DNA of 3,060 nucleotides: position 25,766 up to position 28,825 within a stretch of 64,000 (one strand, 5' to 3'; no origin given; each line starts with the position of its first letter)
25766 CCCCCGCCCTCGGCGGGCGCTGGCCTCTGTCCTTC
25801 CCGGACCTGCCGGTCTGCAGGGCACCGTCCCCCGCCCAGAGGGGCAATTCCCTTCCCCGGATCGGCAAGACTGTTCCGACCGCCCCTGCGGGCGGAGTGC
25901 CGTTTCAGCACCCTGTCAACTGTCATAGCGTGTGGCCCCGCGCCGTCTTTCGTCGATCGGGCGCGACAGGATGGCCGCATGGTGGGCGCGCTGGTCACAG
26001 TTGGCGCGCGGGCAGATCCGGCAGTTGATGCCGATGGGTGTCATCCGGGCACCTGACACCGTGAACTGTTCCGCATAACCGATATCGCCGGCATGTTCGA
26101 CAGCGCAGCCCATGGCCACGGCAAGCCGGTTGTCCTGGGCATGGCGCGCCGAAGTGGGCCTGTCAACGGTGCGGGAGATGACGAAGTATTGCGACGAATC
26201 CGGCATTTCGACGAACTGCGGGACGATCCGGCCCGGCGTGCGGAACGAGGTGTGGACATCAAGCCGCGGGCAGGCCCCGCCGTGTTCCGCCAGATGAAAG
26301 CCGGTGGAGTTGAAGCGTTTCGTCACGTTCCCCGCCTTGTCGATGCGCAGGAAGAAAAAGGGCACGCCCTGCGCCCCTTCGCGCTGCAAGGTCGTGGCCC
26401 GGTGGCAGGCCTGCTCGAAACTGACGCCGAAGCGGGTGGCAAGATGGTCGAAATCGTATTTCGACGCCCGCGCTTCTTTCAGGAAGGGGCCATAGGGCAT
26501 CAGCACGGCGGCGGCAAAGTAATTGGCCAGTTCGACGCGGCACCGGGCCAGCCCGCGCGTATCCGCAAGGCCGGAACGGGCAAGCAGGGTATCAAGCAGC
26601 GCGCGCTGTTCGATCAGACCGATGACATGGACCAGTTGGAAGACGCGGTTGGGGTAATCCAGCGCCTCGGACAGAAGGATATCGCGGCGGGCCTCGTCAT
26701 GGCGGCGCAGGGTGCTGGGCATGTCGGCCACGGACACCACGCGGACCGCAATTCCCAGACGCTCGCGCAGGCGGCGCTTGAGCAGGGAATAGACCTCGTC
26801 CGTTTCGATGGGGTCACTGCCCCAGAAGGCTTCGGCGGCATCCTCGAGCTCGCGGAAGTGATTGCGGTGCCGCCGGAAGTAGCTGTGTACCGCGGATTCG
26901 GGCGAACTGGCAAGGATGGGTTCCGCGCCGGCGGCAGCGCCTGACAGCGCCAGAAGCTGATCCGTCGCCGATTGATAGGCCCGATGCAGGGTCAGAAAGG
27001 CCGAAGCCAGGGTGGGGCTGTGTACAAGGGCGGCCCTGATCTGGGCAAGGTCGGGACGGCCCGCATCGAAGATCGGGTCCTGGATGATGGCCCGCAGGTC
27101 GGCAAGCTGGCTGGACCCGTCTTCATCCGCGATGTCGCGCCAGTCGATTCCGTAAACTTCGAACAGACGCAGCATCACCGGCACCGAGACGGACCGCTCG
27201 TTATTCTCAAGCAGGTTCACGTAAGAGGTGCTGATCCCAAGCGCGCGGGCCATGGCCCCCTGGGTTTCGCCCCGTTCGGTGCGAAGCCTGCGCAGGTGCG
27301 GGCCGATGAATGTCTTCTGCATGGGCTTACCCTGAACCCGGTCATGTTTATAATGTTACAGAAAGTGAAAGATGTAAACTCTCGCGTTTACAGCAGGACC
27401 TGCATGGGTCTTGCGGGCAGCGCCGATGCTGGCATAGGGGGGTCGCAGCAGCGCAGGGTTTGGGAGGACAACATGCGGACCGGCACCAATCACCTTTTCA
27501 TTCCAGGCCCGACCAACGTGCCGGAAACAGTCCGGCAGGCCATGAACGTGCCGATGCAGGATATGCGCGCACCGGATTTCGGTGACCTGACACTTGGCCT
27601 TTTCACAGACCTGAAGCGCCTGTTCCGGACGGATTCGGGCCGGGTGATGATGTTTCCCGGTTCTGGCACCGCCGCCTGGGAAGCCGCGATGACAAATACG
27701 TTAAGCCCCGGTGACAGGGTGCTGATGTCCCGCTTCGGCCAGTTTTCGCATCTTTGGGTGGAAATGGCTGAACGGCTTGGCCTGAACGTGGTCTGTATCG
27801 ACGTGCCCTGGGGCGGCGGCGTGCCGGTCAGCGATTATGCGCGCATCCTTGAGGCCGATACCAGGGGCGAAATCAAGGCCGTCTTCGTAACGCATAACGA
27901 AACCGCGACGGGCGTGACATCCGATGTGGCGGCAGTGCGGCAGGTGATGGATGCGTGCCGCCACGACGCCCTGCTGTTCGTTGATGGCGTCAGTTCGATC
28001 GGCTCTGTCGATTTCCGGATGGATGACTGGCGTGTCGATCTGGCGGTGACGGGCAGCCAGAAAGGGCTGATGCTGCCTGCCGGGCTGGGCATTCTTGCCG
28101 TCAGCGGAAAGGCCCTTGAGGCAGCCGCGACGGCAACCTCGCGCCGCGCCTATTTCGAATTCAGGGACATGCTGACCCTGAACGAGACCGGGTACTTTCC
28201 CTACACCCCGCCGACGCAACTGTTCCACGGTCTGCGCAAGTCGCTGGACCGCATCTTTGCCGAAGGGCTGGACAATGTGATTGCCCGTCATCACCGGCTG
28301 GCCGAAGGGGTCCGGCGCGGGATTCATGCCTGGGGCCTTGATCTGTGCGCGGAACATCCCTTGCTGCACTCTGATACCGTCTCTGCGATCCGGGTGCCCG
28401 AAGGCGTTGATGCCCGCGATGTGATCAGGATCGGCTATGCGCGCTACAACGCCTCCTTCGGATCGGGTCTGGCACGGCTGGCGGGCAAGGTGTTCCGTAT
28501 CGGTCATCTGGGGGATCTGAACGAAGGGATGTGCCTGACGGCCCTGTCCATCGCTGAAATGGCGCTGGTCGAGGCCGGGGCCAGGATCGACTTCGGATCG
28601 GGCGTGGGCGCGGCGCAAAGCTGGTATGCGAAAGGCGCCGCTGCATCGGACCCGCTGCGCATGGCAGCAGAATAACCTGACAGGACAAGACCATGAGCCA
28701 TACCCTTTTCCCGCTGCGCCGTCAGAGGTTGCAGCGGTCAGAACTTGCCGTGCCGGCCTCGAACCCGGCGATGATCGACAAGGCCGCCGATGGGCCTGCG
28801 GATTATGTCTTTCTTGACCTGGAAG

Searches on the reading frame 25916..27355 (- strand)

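Call 18: search_protein_families(library=ncbifam, proteins=[window:25916-27355:-], max_evalue=0.00001)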
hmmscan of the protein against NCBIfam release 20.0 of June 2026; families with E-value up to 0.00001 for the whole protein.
window:25916-27355:- (479 aa): 2 families
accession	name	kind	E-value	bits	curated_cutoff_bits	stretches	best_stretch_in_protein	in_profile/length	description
NF038139.1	Reg_Aceta_RamB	equivalog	1.6e-108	363.4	700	1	15-471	1-459/465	acetate metabolism transcriptional regulator RamB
TIGR03070.1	couple_hipB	subfamily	2.8e-08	33.6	71.65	1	17-70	3-56/58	type II toxin-antitoxin system Y4mF family antitoxin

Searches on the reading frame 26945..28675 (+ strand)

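Call 18: search_protein_families(library=ncbifam, proteins=[window:26945-28675:+], max_evalue=0.00001)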
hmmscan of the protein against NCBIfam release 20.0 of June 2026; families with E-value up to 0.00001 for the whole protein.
window:26945-28675:+ (576 aa): 8 families
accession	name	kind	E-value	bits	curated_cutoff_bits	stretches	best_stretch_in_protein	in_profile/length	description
NF045640.1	AspGlyoxATaseBhcA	equivalog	3.6e-172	572.7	650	1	181-567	4-390/395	L-aspartate--glyoxylate aminotransferase BhcA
NF046070.1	PyrdoxPyrvTramin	equivalog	2.1e-48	165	600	1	187-529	11-351/369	pyridoxamine--pyruvate transaminase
TIGR03301.1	PhnW-AepZ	equivalog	2.6e-41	142.2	360.8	1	184-527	2-341/355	2-aminoethylphosphonate aminotransferase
NF010006.0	PRK13479.1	equivalog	4.6e-27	95.1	296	1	181-483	5-299/369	2-aminoethylphosphonate--pyruvate transaminase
TIGR02326.1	transamin_PhnW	equivalog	3.9e-24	85.4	400.8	1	184-491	6-310/363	2-aminoethylphosphonate--pyruvate transaminase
TIGR01979.1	sufS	subfamily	1.6e-08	33.9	475.1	1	250-393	102-240/403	SufS family cysteine desulfurase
TIGR01977.1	am_tr_V_EF2568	hypoth_equivalog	1.7e-07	30.6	377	1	222-388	52-214/376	cysteine desulfurase family protein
TIGR01366.1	serC_3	equivalog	9.4e-06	25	401.65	0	222-409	49-222/361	phosphoserine transaminase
